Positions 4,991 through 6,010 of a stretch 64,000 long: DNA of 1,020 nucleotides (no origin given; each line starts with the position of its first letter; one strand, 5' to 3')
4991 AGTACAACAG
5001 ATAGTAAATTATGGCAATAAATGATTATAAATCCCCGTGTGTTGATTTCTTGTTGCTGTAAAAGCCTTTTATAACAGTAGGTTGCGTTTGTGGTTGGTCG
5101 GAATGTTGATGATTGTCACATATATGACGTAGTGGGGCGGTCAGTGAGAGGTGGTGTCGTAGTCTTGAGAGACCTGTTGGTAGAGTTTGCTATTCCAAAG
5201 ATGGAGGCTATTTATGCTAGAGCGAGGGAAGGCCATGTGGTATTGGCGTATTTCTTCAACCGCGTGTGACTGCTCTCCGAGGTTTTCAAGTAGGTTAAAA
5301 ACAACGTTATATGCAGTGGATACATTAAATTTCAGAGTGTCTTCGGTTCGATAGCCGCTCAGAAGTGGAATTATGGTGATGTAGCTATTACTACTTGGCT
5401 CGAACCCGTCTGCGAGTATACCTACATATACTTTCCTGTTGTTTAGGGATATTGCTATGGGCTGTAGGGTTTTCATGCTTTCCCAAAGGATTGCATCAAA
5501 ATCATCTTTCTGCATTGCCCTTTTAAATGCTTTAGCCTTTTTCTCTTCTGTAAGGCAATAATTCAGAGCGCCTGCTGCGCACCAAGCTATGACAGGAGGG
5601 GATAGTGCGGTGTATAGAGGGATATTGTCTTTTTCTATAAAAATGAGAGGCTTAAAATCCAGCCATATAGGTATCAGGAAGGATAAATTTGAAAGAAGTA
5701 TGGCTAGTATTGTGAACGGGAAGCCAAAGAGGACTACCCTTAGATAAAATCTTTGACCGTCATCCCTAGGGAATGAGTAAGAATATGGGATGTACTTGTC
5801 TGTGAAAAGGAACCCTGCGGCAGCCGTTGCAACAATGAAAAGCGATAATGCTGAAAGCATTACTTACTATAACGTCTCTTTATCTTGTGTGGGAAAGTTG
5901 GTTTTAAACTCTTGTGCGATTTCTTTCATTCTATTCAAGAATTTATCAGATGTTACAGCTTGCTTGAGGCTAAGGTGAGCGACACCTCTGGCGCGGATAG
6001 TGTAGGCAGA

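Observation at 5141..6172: Uncharacterised two-gene cassette (small protein plus membrane protein) between the tRNA att site and int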

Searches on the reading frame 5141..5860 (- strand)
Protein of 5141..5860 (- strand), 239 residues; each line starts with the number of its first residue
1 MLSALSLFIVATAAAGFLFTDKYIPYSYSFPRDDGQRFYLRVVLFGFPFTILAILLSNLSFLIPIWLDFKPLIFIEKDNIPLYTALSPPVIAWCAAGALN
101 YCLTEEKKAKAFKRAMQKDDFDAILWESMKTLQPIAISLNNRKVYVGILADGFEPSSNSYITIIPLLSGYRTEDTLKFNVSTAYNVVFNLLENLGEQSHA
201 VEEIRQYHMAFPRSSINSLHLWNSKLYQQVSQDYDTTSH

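Call 4: search_protein_families(library=pfam, proteins=[window:5141-5860:-], max_evalue=1)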
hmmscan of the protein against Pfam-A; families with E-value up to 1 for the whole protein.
window:5141-5860:- (239 aa): 0 families

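Call 5: search_protein_families(library=padloc, proteins=[window:5141-5860:-], max_evalue=1)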
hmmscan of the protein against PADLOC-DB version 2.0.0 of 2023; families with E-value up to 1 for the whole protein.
window:5141-5860:- (239 aa): 0 families

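Call 6: search_protein_families(library=phrogs, proteins=[window:5141-5860:-], max_evalue=1)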
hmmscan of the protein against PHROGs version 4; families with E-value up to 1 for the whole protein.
window:5141-5860:- (239 aa): 2 families
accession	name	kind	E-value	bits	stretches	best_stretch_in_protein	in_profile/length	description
phrog_3630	-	unknown function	6.3e-33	115.3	1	7-233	4-251/274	-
phrog_23864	-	unknown function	4.5e-12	47.4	1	105-231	4-129/143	-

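Call 7: search_protein_families(library=ncbifam, proteins=[window:5141-5860:-], max_evalue=1)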
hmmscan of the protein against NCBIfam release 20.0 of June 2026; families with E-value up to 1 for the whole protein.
window:5141-5860:- (239 aa): 1 family
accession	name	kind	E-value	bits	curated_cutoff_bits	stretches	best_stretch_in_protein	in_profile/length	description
NF009632.0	PRK13149.2-3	equivalog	0.11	12.8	107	1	138-177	29-62/82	H/ACA RNA-protein complex component Gar1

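Call 8: find_homologous_proteins(query=window:5141-5860:-)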
Query window:5141-5860:- (239 aa): 3 proteins with E <= 0.001 among 765 candidates.
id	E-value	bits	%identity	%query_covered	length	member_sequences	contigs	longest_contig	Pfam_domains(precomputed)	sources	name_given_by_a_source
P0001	9.0e-156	534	100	100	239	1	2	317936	-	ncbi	ncbi:MAG: hypothetical protein K6L73_08450 [Cellvibrionaceae bacterium]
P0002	3.1e-66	241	52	98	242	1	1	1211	-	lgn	-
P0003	8.4e-65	237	47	98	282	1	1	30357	-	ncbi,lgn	-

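Call 9: search_dna_similar(query=window:5141-5860:-, collection=phages, mode=protein, max_rows=30)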
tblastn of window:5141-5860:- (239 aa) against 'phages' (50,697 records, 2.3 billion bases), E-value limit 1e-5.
Records with a match: 8; places in all: 8; records where one place covers at least 80% of the query: 8.
Best place of each record, by identity: <60% 8.
By first word of the organism name: Salmonella 4; Klebsiella 2; Pseudoalteromonas 2.
By host as written in the record: Salmonella enterica subsp. salamae 241/01 II 2; Salmonella enterica subsp. salamae 200/01 II 2; Klebsiella pneumoniae ST15-OXA48 2; Pseudoalteromonas sp. RHS-str. 402 2.
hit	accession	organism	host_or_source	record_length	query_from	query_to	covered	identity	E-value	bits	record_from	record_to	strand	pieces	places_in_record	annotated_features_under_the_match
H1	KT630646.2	Salmonella phage SEN5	Salmonella enterica subsp. salamae ...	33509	15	229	90%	27.1%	5e-17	86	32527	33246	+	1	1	hypothetical protein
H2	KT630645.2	Salmonella phage SEN4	Salmonella enterica subsp. salamae ...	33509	15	229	90%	27.1%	5e-17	86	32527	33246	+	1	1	hypothetical protein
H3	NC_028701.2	Salmonella phage SEN5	Salmonella enterica subsp. salamae ...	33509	15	229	90%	27.1%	5e-17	86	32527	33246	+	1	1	hypothetical protein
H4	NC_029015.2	Salmonella phage SEN4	Salmonella enterica subsp. salamae ...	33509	15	229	90%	27.1%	5e-17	86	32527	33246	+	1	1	hypothetical protein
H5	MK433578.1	Klebsiella phage ST15-OXA48phi14.1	Klebsiella pneumoniae ST15-OXA48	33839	6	233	95%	23.1%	1e-9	64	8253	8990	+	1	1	hypothetical protein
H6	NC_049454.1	Klebsiella phage ST15-OXA48phi14.1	Klebsiella pneumoniae ST15-OXA48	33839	6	233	95%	23.1%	1e-9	64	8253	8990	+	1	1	hypothetical protein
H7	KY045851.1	Pseudoalteromonas phage C5a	Pseudoalteromonas sp. RHS-str. 402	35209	1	193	81%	27.3%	3e-7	57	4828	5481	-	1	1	hypothetical protein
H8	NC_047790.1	Pseudoalteromonas phage C5a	Pseudoalteromonas sp. RHS-str. 402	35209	1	193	81%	27.3%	3e-7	57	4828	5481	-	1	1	hypothetical protein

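Call 10: get_annotated_region(hit=H3, flank=6000)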
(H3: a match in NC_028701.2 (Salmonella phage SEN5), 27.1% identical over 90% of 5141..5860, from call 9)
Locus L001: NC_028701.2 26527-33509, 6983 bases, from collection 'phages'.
description: Salmonella phage SEN5, complete genome.
organism: Salmonella phage SEN5 (NCBI taxid 1647466)
taxonomy: Viruses; Duplodnaviria; Heunggongvirae; Uroviricota; Caudoviricetes; Peduoviridae; Senquatrovirus; Senquatrovirus SEN4
host: Salmonella enterica subsp. salamae 241/01 II; source: feces; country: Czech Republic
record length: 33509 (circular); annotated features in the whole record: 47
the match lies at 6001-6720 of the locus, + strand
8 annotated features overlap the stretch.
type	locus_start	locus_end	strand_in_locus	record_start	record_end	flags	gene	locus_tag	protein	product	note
CDS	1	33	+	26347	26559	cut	-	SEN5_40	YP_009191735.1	hypothetical protein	-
CDS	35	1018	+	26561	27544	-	-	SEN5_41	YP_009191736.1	DNA methyltransferase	-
CDS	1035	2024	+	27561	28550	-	-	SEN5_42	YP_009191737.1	DNA methyltransferase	-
CDS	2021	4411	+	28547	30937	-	-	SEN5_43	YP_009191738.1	nicking at origin of replication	-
CDS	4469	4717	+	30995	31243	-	-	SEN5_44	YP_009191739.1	hypothetical protein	-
CDS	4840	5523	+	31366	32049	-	-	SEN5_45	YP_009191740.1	DNA methyltransferase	-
CDS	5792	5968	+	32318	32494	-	-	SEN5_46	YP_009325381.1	hypothetical protein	-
CDS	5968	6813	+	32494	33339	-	-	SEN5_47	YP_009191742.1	hypothetical protein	-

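Call 11: get_annotated_region(hit=H6, flank=6000)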
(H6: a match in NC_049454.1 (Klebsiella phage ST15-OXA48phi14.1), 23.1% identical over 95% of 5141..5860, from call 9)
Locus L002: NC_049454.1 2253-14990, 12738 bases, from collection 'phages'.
description: Klebsiella phage ST15-OXA48phi14.1, complete genome.
organism: Klebsiella phage ST15-OXA48phi14.1 (NCBI taxid 2510455)
taxonomy: Viruses; Duplodnaviria; Heunggongvirae; Uroviricota; Caudoviricetes; Peduoviridae; Gegavirus; Gegavirus ST15OXA48phi141
host: Klebsiella pneumoniae ST15-OXA48; source: -; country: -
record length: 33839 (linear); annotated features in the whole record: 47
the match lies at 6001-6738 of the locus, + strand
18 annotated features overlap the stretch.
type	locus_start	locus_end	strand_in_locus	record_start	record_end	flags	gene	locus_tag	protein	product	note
CDS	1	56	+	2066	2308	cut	-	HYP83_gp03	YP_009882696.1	excisionase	-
CDS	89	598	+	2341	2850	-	-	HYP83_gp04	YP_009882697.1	CII-like regulator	-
CDS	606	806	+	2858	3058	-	-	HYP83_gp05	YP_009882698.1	cell division inhibitor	hypothetical protein, DUF2724 domain-containing protein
CDS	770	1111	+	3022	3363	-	-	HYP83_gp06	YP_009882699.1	DUF5347 domain-containing protein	-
CDS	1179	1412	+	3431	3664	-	-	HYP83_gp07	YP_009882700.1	DUF2732 family protein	Hypothetical protein, DUF2732 family protein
CDS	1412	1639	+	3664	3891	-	-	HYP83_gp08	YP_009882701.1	DksA-like zinc-finger protein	-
CDS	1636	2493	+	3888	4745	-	-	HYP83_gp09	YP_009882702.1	DNA methyltransferase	-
CDS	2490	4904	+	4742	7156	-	-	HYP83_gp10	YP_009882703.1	nicking at origin of replication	-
CDS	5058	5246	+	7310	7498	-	-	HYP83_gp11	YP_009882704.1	hypothetical protein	-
CDS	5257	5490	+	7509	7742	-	-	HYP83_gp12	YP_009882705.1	RecA filament binding protein DinI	DNA damage inducible (DinI)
CDS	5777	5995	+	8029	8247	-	-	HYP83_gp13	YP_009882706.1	hypothetical protein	-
CDS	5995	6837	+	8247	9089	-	-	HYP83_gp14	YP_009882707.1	hypothetical protein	-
CDS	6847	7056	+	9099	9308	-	-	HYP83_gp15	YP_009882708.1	hypothetical protein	-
CDS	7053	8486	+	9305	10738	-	-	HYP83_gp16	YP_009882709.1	TIR domain-containing protein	-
CDS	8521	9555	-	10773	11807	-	-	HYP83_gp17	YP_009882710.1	portal protein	-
CDS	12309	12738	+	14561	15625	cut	-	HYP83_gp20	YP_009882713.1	major capsid protein, P2 family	-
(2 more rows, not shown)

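Call 12: get_annotated_region(hit=H8, flank=6000)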
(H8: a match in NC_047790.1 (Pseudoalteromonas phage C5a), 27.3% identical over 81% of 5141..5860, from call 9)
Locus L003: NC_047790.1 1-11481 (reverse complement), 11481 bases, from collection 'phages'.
description: Pseudoalteromonas phage C5a, complete genome.
organism: Pseudoalteromonas phage C5a (NCBI taxid 1916107)
taxonomy: Viruses; Duplodnaviria; Heunggongvirae; Uroviricota; Caudoviricetes; Peduoviridae; Catalunyavirus; Catalunyavirus C5a
host: Pseudoalteromonas sp. RHS-str. 402; source: seawater; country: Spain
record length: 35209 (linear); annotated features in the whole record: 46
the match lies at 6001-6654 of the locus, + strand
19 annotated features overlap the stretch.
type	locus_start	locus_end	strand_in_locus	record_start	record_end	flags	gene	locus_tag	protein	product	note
CDS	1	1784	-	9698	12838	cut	-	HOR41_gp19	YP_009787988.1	nicking at origin of replication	annotation based on sequence similarity to acc nr WP_004589041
CDS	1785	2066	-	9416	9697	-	-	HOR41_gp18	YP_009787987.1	hypothetical protein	-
CDS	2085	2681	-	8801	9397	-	-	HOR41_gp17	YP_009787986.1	DNA methyltransferase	annotation based on sequence similarity to acc nr WP_0045890390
CDS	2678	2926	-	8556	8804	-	-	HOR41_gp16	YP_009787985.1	hypothetical protein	-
CDS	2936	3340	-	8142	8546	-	-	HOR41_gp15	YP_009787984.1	hypothetical protein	-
CDS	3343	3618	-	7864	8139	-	-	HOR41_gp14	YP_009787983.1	hypothetical protein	-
CDS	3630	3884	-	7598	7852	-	-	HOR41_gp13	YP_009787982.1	excisionase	annotation based on sequence similarity to acc nr YP_736760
CDS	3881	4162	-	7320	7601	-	-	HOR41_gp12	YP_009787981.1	excisionase and transcriptional regulator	annotation based on sequence similarity to acc nr WP_004589035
CDS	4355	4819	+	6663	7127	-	-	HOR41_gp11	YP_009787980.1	transcriptional regulator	annotation based on sequence similarity to acc nrYP_005456223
CDS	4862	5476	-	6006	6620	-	-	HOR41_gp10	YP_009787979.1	hypothetical protein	-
CDS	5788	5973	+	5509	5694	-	-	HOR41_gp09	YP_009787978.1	hypothetical protein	-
CDS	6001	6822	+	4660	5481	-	-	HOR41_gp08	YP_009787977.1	hypothetical protein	-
CDS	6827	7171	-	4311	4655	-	-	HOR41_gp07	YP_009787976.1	hypothetical protein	-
CDS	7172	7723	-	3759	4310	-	-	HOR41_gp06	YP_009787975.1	hypothetical protein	-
CDS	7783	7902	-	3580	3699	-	-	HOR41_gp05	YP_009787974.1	hypothetical protein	-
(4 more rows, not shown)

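Call 23: find_homologous_proteins(query=L001:5968-6813:+)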
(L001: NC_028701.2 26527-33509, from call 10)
Query L001:5968-6813:+ (281 aa): 77 proteins with E <= 0.001 among 2145 candidates.
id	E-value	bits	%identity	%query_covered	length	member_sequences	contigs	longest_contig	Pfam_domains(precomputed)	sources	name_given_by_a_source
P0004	1.4e-188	643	100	100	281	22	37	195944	-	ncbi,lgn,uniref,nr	ncbi:hypothetical protein AU861_08525 [Salmonella enterica subsp. enterica serovar Infantis]|uniref:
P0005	1.6e-169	580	92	99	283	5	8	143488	-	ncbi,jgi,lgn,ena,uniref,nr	ncbi:hypothetical protein PVO54_001741 [Enterobacter hormaechei]|jgi:hypothetical protein|uniref:hyp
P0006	2.5e-157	540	84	99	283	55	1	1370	-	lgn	-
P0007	6.7e-152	523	81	98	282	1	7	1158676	-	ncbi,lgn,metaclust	metaclust:status=active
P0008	5.9e-145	500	79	99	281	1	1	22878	-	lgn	-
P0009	1.7e-131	456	73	98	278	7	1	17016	-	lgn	-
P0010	5.8e-131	454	72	96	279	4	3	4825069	-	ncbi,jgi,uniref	ncbi:hypothetical protein ACMGGR_09005 [Erwinia sp. BNK-24-b]|uniref:hypothetical protein n=1 Tax=un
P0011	1.5e-129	449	69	97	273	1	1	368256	-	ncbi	-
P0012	5.0e-124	431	71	94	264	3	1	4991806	-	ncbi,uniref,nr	ncbi:hypothetical protein GZ59_43930 [Pectobacterium atrosepticum]|uniref:hypothetical protein n=1 T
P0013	1.0e-121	424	65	97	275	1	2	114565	-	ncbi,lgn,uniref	ncbi:hypothetical protein [Providencia sp.]|uniref:hypothetical protein n=1 Tax=Providencia sp. TaxI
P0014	2.2e-119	416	62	98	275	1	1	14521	-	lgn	-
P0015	5.0e-119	415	64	97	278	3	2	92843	-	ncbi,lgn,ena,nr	ncbi:MAG: hypothetical protein KH812_08865 [Proteus hauseri]|nr:hypothetical protein [Proteus hauser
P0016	2.9e-115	402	61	97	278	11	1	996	-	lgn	-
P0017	6.9e-115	401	64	93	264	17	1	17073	-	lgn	-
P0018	4.4e-111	389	59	98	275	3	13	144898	-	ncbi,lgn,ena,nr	ncbi:TPA: hypothetical protein ACIC9P_003068 [Morganella morganii]|nr:hypothetical protein [Morganel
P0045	6.9e-83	296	53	97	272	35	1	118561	-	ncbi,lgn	ncbi:hypothetical protein ACM0T4_003567 [Escherichia coli]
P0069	9.2e-40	155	37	93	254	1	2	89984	-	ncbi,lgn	ncbi:MAG: hypothetical protein ACK5NC_01090 [Vibrio sp.]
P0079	8.6e-7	46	28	73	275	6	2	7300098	-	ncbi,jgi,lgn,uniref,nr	ncbi:hypothetical protein [Pseudomonas sp. ADAK13]|jgi:hypothetical protein|uniref:hypothetical prot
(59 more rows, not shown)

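Call 29: find_related_loci(query=A2, collection=genome_contigs, flank=8000)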
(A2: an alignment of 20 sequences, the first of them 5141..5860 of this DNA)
Query A2 (239 aa) in genome_contigs; peptide patterns used: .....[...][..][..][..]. (x = any residue, [..] = any of these).
44 stretches matched a pattern; 39 encode a relative of the query (tblastn E <= 1e-3); 39 distinct loci.
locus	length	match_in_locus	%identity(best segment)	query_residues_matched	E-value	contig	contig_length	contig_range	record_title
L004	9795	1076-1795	27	15-229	3e-20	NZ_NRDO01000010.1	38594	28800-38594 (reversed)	Citrobacter sp. NCU1 contig_10, whole genome shotgun sequence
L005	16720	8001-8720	26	15-229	2e-19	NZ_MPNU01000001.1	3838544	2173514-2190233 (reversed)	Edwardsiella piscicida strain ACC35.1 scaffold00001, whole genome shotgun sequence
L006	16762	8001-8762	31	9-238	2e-22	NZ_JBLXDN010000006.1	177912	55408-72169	MAG: Nitrincola sp. isolate ES20-09 S20maxbin_out.025RE.5K@6, whole genome shotgun sequence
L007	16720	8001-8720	27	6-233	1e-16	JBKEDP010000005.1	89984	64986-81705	MAG: Vibrio sp. isolate VLC_017 k121_6585950, whole genome shotgun sequence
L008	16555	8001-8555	28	15-190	3e-16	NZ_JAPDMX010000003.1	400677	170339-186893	Shewanella subflava strain FYR11-62 NODE_3_length_400677_cov_135.250454, whole genome shotgun sequence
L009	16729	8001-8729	25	2-231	2e-15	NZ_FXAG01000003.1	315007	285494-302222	Pseudogulbenkiania subflava DSM 22618, whole genome shotgun sequence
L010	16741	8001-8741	26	9-232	4e-15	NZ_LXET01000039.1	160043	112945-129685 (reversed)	Hafnia paralvei ATCC 29927 Sequence00039, whole genome shotgun sequence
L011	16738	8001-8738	22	6-233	2e-14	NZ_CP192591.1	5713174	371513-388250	Serratia sp. L9 chromosome, complete genome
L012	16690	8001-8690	26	15-219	2e-14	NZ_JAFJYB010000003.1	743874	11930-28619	Candidatus Symbiopectobacterium endolongispinus isolate SYM 5, whole genome shotgun sequence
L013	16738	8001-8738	22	6-233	2e-14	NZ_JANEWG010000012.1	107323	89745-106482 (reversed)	Citrobacter sp. Awk 4 510132-22-12, whole genome shotgun sequence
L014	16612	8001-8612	25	6-185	3e-14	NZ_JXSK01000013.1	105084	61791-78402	Photorhabdus luminescens subsp. luminescens strain DSM 3368 Contig013, whole genome shotgun sequence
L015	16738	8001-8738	21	6-233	2e-14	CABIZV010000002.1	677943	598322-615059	Enterobacteriaceae bacterium isolate MGYG-HGUT-00110 genome assembly, contig: .20298_3_19.2, whole genome shotgun sequen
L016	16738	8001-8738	21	6-233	4e-14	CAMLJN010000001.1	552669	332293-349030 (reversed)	MAG: uncultured Buttiauxella sp. isolate SRR12181029_bin.1_metawrap_v1.3.0_MAG genome assembly, contig: ERZ12593168_1, w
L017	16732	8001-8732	26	6-227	2e-13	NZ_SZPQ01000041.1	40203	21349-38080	Martelella alba strain BGMRC 2031 Scaffold36_1, whole genome shotgun sequence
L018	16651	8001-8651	29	7-187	4e-12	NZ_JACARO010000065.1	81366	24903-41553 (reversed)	Pseudomonas sp. P7548 p7548-P-gingeri_S19_L001_contig_65, whole genome shotgun sequence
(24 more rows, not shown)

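Call 31: predict_structure(alignment_id=A2)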
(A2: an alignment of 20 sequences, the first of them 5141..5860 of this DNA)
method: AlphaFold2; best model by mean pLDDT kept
length: 239 residues; sequences in the alignment: 20
mean_pLDDT: 84.7   pTM: 0.65
mean pLDDT of the five models: 84.7, 84.6, 84.0, 83.9, 83.0
residues with pLDDT >= 90: 93; 70-90: 123; 50-70: 20; < 50: 3
segments of 3 or more residues with pLDDT < 50: none
pLDDT, mean of each block of 10 residues (from residue 1): 82 93 83 80 93 86 64 62 83 93 87 82 88 94 94 68 95 85 92 86 92 92 87 72
secondary structure, 60 per line:
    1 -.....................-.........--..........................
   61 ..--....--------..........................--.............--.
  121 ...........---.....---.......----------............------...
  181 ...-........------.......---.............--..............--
elements in order: H2-22 H24-32 H35-62 H65-68 H77-102 H105-117 H120-131 E135-139 E143-149 E160-171 E178-183 H185-192 H199-205 E209-212 E216-221 H224-237

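Call 32: search_protein_families(library=padloc, proteins=[L002:5777-5995:+, L002:5995-6837:+, L002:6847-7056:+, L002:7053-8486:+, L001:5792-5968:+, L001:5968-6813:+, L003:6001-6822:+], max_evalue=0.1)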
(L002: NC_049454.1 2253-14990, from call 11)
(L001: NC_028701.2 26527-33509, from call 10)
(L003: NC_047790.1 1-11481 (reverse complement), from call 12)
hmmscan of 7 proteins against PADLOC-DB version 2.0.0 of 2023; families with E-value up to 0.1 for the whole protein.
L002:5777-5995:+ (72 aa): 0 families

L002:5995-6837:+ (280 aa): 0 families

L002:6847-7056:+ (69 aa): 0 families

L002:7053-8486:+ (477 aa): 5 families
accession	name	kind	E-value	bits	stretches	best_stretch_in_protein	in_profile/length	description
PDLC03957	bSEFIR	-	6.9e-103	343.6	1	3-475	38-384/412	-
PDLC02421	Aga_TIR-PNTD1-PNTD2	-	2.1e-05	21.8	1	20-131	18-118/430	Class I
PDLC02403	Aga_TIR-PNTD1-PNTD2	-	6.6e-05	20.1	1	24-131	21-117/443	Class I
PDLC02012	SAVED5--SAVED_TIR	-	8.4e-05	19.8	1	5-69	15-75/404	-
PDLC05062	PDC-S66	-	0.026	12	1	6-47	151-190/282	-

L001:5792-5968:+ (58 aa): 0 families

L001:5968-6813:+ (281 aa): 0 families

L003:6001-6822:+ (273 aa): 0 families

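Call 37: find_encoding_contigs(protein=P0003, flank=8000, max_places=3)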
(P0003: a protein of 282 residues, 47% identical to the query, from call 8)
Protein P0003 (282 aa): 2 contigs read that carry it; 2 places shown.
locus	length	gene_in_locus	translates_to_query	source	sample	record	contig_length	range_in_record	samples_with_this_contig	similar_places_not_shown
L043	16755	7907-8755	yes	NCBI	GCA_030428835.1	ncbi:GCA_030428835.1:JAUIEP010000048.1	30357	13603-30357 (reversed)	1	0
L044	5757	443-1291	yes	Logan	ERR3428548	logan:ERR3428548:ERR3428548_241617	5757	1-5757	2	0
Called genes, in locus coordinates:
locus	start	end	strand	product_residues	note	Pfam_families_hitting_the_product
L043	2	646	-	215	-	?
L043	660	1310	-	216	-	PF00117:GATase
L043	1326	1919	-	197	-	PF00475:IGPD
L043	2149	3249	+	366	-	PF00730:HhH-GPD, PF00633:HHH, PF14815:NUDIX_4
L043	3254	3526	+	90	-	PF04362:Iron_traffic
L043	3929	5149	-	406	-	PF14690:Zn_ribbon_ISL3 (weak), PF01610:DDE_Tnp_ISL3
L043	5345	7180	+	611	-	PF00023:Ank (faint), PF12796:Ank_2 (weak), PF13606:Ank_3 (faint), PF13637:Ank_4 (faint), PF13857:Ank_5 (faint), PF12796:Ank_2 (weak), PF24681:Kelch_KLHDC2_KLHL20_DRC7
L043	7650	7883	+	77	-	-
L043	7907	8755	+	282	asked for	-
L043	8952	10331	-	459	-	PF14362:DUF4407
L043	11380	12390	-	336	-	PF03098:An_peroxidase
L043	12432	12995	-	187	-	PF03098:An_peroxidase (faint)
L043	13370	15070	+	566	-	PF00916:Sulfate_transp, PF01740:STAS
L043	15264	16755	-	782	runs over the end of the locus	PF07715:Plug, PF00593:TonB_dep_Rec_b-barrel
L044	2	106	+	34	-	?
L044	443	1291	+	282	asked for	-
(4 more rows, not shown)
